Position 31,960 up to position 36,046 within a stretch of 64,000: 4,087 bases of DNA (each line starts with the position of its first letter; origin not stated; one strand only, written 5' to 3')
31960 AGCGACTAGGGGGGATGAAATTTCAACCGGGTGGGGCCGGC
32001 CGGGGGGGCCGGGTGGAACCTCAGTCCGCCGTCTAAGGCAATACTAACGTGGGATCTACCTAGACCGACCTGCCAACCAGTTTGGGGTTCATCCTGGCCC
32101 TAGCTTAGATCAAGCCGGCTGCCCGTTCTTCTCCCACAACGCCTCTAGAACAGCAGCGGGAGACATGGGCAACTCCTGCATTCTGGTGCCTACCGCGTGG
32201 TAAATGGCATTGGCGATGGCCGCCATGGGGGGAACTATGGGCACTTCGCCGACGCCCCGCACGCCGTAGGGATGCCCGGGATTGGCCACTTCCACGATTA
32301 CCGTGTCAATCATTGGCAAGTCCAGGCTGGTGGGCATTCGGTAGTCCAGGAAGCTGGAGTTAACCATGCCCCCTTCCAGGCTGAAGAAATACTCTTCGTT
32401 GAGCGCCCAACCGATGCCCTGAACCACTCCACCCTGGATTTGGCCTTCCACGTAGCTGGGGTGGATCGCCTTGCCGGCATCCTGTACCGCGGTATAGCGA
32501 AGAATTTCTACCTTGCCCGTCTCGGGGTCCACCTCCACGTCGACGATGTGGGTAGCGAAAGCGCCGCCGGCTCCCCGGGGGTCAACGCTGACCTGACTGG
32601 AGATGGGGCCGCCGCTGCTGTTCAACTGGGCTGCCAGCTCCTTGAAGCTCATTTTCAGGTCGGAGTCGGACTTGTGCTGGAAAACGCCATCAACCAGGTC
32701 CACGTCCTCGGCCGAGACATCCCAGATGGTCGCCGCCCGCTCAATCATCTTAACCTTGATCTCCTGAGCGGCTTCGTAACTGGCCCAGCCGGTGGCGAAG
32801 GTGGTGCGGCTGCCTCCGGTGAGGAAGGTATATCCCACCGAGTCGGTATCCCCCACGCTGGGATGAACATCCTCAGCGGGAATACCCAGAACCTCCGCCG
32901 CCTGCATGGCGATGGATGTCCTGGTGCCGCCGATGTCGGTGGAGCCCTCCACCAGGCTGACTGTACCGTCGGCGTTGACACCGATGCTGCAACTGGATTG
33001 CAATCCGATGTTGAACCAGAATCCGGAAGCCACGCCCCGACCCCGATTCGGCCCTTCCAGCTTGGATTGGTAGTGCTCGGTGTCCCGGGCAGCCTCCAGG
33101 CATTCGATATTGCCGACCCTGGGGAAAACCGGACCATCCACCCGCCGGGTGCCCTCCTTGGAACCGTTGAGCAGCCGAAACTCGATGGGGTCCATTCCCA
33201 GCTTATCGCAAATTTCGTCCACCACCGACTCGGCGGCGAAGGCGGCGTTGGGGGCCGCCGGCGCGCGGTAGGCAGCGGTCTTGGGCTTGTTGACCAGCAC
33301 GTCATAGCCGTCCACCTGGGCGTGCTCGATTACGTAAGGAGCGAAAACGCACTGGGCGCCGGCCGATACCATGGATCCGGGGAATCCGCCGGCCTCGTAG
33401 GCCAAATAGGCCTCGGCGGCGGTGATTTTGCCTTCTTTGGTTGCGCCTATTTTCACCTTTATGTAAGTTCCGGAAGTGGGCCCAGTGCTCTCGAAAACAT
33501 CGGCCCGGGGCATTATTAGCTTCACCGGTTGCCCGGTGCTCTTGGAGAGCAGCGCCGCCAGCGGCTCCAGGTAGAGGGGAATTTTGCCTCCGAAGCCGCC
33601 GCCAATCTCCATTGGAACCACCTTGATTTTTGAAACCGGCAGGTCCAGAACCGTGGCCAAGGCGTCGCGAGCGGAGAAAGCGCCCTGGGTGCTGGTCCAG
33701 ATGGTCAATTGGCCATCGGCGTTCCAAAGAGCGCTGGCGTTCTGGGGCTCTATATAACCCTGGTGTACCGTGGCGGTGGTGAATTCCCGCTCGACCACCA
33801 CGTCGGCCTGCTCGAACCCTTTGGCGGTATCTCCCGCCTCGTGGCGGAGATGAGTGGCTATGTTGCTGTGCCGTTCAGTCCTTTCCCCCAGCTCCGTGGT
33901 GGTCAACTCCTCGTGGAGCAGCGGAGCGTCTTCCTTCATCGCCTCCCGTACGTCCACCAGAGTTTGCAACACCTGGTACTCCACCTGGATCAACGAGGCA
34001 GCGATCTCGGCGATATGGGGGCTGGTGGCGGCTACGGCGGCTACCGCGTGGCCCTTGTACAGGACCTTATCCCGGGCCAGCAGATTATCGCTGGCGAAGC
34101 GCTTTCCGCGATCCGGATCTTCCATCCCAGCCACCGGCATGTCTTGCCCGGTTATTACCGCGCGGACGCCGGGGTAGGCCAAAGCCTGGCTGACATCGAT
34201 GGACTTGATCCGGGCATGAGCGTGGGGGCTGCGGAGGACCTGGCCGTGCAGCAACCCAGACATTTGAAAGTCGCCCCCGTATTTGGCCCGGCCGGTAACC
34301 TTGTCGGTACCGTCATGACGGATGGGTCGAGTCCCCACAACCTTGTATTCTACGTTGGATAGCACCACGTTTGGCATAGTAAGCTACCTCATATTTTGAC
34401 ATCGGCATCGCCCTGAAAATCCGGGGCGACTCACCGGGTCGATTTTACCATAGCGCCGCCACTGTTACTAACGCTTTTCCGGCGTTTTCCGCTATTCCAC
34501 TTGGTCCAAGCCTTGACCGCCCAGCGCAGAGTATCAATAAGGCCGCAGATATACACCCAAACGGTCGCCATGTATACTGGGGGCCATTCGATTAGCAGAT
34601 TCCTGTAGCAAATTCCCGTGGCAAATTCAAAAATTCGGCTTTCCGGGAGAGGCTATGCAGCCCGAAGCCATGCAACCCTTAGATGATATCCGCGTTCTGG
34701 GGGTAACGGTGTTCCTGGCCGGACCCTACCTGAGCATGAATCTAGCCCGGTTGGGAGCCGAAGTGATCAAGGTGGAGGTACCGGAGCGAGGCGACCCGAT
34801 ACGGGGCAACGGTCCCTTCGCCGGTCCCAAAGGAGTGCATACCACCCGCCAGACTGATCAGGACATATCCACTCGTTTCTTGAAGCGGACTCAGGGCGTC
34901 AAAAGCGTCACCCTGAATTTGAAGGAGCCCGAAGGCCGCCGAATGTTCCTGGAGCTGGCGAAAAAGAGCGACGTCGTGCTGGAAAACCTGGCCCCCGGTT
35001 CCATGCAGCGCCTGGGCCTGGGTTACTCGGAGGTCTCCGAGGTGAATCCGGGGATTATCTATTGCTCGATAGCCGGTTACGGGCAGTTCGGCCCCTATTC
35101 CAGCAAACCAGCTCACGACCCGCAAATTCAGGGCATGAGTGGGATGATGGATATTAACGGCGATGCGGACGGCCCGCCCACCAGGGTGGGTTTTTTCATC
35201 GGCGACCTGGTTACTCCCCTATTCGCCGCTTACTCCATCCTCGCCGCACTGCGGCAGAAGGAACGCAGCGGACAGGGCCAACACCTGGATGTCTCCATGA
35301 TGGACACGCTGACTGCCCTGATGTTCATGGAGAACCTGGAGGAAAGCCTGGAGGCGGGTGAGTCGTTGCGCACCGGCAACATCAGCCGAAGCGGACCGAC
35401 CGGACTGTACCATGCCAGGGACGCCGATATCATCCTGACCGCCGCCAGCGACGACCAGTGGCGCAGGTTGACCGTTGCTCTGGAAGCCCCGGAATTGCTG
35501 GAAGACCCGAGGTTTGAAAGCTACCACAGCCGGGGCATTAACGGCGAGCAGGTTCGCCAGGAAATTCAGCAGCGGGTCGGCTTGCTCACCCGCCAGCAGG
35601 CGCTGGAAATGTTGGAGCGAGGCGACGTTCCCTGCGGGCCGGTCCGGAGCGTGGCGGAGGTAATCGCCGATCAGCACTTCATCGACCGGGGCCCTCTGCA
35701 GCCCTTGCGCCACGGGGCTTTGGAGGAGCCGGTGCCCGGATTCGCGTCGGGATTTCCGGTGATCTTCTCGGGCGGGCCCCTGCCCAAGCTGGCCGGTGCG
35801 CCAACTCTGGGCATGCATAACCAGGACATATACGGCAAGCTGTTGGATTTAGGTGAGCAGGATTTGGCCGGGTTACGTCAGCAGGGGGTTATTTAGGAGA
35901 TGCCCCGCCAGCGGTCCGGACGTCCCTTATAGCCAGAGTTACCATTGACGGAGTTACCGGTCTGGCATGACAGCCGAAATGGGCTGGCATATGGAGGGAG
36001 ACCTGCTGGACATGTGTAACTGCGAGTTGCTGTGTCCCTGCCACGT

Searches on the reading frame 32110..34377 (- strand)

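Call 16: search_protein_families(library=pfam, proteins=[window:32110-34377:-], max_evalue=0.00001)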
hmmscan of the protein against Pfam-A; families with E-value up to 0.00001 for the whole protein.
window:32110-34377:- (755 aa): 3 families
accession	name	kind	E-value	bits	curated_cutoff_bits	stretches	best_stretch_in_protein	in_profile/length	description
PF20256.3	MoCoBD_2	-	4.3e-68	230.3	27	1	442-688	21-283/283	Molybdopterin cofactor-binding domain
PF02738.23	MoCoBD_1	-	1.9e-67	227.3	27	1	169-404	5-243/244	Molybdopterin cofactor-binding domain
PF01315.27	Ald_Xan_dh_C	-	1e-30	106.7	31.3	1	28-137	1-109/110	Aldehyde oxidase and xanthine dehydrogenase, a/b hammerhead domain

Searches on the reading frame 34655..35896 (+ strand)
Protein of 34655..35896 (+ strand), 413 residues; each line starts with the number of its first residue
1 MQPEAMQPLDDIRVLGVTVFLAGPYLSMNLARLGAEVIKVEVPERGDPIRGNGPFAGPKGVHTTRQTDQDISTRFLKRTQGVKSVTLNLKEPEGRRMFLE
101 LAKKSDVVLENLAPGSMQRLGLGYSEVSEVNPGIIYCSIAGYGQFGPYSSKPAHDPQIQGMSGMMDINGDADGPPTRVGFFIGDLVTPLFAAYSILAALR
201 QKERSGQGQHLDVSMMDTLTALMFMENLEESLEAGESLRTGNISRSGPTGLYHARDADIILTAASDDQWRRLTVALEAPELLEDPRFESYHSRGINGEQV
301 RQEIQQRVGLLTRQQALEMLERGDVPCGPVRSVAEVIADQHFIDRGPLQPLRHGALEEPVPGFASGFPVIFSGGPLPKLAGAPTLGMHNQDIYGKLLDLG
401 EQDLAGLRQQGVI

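Call 16: search_protein_families(library=pfam, proteins=[window:34655-35896:+], max_evalue=0.00001)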
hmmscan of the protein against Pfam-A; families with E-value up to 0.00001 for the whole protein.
window:34655-35896:+ (413 aa): 1 family
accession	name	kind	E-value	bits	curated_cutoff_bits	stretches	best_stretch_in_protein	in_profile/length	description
PF02515.22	CoA_transf_3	-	2e-107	360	23.3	1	9-389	1-366/366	CoA-transferase family III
